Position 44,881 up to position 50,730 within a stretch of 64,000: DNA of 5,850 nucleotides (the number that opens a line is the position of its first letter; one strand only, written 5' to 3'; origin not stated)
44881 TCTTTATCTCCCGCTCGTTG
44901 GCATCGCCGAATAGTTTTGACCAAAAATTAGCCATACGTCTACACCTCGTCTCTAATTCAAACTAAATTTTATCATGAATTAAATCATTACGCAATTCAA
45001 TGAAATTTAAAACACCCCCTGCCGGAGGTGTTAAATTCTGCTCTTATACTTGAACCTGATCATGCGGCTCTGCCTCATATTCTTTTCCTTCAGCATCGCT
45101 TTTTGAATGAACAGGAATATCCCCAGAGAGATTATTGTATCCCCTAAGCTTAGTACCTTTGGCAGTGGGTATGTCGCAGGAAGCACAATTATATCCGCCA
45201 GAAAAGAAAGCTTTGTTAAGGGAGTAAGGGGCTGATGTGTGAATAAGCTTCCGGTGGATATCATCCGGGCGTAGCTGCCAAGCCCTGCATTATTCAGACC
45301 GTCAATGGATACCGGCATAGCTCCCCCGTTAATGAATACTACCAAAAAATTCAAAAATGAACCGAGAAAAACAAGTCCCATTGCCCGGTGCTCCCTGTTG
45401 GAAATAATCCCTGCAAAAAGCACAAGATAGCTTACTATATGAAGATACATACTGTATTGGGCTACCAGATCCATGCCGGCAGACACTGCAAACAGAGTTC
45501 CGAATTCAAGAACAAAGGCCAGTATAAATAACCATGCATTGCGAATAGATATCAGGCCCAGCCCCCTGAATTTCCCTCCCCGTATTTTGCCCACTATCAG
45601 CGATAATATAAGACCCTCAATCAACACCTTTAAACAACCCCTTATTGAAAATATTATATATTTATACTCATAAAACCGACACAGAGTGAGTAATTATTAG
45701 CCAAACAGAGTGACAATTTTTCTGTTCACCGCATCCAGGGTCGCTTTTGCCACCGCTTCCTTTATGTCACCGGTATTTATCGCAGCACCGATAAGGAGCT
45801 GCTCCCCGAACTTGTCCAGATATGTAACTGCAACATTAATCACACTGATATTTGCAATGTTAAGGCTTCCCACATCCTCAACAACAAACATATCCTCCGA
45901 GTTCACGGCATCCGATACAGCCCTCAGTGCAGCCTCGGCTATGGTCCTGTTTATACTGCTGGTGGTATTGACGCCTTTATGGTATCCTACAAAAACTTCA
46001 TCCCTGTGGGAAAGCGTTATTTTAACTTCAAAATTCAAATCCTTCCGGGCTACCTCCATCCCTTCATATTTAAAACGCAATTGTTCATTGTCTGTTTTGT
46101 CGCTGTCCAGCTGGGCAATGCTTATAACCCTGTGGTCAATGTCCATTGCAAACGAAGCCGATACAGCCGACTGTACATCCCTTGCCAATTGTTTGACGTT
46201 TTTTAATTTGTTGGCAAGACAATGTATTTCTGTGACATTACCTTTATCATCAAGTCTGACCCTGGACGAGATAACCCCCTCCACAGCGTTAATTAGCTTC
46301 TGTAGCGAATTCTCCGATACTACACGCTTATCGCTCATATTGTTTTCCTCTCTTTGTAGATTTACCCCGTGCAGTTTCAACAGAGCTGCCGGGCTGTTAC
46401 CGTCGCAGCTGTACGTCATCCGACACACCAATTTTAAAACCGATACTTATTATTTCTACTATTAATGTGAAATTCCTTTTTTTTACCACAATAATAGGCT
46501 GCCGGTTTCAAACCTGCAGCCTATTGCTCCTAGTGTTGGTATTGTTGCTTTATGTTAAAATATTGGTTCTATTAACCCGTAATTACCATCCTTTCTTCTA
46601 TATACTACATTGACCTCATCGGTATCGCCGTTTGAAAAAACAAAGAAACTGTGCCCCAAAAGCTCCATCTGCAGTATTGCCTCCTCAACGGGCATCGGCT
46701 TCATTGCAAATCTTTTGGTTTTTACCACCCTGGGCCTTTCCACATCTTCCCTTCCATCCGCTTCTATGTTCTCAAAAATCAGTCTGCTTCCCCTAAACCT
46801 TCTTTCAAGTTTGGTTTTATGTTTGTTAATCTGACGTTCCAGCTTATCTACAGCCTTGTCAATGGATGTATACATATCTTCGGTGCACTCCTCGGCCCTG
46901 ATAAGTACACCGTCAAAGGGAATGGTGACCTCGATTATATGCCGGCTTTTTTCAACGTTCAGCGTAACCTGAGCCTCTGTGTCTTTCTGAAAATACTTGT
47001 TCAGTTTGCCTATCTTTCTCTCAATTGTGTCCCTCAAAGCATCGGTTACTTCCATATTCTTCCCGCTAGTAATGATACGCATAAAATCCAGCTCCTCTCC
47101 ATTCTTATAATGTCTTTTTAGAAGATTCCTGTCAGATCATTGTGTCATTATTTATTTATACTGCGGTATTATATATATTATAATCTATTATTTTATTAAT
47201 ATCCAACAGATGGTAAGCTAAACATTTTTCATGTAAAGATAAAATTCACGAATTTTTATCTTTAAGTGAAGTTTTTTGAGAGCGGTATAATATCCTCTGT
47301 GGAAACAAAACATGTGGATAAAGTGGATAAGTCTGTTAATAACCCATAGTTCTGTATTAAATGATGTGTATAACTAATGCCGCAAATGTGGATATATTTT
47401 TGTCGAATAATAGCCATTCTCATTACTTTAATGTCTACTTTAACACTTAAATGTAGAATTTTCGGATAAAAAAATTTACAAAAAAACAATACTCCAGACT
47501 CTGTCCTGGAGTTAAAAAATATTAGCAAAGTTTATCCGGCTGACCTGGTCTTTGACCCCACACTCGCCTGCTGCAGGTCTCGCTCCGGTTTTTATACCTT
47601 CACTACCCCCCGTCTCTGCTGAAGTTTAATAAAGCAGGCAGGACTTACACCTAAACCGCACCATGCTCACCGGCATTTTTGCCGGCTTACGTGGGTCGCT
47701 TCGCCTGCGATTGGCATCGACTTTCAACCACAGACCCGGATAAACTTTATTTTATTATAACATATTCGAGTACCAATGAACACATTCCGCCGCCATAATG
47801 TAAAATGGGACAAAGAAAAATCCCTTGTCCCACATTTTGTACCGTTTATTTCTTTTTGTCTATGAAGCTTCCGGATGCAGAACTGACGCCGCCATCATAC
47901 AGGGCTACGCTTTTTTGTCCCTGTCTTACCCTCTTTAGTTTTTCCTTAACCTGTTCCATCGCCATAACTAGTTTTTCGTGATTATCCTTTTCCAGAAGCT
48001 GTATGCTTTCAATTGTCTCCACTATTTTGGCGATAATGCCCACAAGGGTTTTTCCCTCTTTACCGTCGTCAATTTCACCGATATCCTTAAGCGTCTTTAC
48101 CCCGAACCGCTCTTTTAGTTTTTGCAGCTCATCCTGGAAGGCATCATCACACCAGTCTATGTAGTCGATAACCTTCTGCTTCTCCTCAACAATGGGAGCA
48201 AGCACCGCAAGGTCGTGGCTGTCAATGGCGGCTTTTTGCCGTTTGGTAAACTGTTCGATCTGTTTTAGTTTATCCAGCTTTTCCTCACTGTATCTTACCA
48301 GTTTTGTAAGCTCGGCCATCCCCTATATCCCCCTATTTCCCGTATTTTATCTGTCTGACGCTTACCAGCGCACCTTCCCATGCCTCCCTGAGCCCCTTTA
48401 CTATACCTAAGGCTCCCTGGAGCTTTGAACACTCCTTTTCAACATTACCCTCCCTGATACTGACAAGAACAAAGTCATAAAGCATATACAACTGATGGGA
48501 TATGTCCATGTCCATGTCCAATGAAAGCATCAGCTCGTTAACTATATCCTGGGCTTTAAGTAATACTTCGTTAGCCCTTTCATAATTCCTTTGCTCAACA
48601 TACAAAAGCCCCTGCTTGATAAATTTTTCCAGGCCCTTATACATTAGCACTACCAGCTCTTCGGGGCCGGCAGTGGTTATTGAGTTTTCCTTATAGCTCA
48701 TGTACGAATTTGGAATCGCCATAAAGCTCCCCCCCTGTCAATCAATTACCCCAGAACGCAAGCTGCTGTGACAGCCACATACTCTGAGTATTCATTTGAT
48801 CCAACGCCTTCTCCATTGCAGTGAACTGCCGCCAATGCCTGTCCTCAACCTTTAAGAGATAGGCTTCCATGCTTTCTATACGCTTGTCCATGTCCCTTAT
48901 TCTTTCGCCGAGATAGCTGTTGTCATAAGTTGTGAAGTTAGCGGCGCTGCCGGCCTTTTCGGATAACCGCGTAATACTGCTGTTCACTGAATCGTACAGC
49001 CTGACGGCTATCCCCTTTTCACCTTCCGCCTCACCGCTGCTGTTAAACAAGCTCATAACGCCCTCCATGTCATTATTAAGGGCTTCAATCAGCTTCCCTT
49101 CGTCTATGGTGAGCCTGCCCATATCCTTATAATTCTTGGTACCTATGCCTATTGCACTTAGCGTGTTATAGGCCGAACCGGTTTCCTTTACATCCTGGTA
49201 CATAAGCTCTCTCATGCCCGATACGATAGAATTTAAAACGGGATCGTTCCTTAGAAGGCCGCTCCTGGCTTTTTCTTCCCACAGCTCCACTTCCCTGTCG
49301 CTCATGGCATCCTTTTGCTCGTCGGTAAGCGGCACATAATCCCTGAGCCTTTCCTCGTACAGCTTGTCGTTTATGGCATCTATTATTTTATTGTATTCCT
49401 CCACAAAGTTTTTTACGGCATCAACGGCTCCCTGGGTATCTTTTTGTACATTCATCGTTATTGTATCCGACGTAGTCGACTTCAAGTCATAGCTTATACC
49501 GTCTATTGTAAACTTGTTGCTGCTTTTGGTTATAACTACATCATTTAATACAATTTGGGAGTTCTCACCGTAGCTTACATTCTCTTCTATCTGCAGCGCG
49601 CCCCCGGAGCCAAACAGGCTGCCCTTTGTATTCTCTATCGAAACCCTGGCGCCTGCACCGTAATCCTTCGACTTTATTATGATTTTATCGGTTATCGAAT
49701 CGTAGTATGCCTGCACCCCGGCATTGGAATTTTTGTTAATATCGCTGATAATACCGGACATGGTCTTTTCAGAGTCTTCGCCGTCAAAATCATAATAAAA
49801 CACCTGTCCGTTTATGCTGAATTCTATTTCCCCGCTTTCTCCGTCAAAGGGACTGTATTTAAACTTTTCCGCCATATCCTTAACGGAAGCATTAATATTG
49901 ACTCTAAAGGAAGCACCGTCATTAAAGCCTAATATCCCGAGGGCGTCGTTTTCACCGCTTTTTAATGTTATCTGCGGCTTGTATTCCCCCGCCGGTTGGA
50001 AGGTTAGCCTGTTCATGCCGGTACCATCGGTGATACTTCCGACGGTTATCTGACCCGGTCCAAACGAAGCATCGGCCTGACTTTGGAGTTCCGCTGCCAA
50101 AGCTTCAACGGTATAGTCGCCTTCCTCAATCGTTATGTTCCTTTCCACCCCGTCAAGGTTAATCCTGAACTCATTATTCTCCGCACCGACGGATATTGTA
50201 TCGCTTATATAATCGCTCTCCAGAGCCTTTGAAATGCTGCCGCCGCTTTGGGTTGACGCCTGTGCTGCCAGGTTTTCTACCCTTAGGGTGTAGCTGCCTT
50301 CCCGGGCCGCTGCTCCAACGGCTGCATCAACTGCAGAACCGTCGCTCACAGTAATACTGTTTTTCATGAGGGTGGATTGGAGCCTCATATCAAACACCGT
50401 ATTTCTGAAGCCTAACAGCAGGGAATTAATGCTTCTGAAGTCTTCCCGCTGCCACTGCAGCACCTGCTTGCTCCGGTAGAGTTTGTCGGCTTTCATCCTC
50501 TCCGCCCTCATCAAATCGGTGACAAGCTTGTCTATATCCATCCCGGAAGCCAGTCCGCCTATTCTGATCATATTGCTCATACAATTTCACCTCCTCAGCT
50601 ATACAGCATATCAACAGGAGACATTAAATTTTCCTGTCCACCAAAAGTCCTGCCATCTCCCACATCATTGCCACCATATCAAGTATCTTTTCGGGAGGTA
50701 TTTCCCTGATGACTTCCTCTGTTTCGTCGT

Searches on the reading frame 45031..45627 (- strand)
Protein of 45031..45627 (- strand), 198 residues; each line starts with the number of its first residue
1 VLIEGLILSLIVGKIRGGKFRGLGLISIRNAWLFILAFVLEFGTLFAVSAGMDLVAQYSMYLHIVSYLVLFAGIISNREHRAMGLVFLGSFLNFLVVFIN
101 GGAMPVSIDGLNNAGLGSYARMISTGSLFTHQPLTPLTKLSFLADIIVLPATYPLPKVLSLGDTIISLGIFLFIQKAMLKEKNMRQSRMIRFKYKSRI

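Call 33: search_protein_families(library=pfam, proteins=[window:45031-45627:-])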
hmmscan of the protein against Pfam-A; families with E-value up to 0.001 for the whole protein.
window:45031-45627:- (198 aa): 1 family
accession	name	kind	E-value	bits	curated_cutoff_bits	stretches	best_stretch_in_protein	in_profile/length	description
PF17248.7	DUF5317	-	4.8e-45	153.7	25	1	26-175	2-151/151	Family of unknown function (DUF5317)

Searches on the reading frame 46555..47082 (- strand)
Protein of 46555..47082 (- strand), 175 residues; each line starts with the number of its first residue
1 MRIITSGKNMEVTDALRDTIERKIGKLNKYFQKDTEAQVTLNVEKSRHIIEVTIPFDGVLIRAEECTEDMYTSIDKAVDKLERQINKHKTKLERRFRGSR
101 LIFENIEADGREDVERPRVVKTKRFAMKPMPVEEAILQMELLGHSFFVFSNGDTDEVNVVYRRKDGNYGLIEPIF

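Call 33: search_protein_families(library=pfam, proteins=[window:46555-47082:-])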
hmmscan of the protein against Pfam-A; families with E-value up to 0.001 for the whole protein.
window:46555-47082:- (175 aa): 2 families
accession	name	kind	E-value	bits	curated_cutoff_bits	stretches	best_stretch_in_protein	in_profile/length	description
PF16321.10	Ribosom_S30AE_C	-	3.3e-31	107.2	25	1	115-170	2-57/57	Sigma 54 modulation/S30EA ribosomal protein C terminus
PF02482.25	Ribosomal_S30AE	-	1.8e-30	105.9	23.7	1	3-92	1-87/88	Sigma 54 modulation protein / S30EA ribosomal protein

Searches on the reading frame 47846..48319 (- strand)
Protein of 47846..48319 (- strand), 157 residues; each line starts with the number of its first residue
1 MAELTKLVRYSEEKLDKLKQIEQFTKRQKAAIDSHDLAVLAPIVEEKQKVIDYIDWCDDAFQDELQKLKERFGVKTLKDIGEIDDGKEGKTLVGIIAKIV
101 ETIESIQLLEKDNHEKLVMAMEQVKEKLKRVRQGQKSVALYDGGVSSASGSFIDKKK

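Call 33: search_protein_families(library=pfam, proteins=[window:47846-48319:-])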
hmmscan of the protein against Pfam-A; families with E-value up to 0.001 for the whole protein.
window:47846-48319:- (157 aa): 1 family
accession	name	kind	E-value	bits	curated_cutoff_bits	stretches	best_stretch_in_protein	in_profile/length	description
PF05130.17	FlgN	-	6.9e-13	49.7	30.5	1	1-142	1-140/147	FlgN protein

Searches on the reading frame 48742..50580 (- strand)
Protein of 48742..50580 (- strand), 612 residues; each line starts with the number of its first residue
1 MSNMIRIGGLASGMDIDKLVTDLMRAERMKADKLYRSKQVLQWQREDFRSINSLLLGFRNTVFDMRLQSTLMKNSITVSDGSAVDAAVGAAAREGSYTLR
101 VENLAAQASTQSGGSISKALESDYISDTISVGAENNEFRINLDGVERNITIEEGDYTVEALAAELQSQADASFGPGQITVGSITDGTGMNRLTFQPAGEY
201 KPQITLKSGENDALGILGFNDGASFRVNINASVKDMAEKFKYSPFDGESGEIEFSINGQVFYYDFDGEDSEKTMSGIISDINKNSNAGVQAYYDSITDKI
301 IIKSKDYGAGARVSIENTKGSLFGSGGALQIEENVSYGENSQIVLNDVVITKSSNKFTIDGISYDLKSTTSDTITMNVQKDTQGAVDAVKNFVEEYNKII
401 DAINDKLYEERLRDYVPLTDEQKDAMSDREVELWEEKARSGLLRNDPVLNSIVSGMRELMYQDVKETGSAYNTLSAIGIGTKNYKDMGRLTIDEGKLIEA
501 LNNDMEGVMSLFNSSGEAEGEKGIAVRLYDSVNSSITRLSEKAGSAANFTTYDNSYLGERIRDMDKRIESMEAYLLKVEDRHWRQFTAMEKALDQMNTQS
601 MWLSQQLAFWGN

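Call 33: search_protein_families(library=pfam, proteins=[window:48742-50580:-])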
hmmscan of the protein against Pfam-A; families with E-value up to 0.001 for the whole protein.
window:48742-50580:- (612 aa): 2 families
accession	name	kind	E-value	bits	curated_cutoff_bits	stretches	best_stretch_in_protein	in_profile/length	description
PF07195.17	FliD_C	-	7.2e-52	176.6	25.4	1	338-597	1-235/236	Flagellar hook-associated protein 2 C-terminus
PF02465.23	FliD_N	-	5.7e-23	81.8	24.8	1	12-107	1-96/97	Flagellar hook-associated protein 2 N-terminus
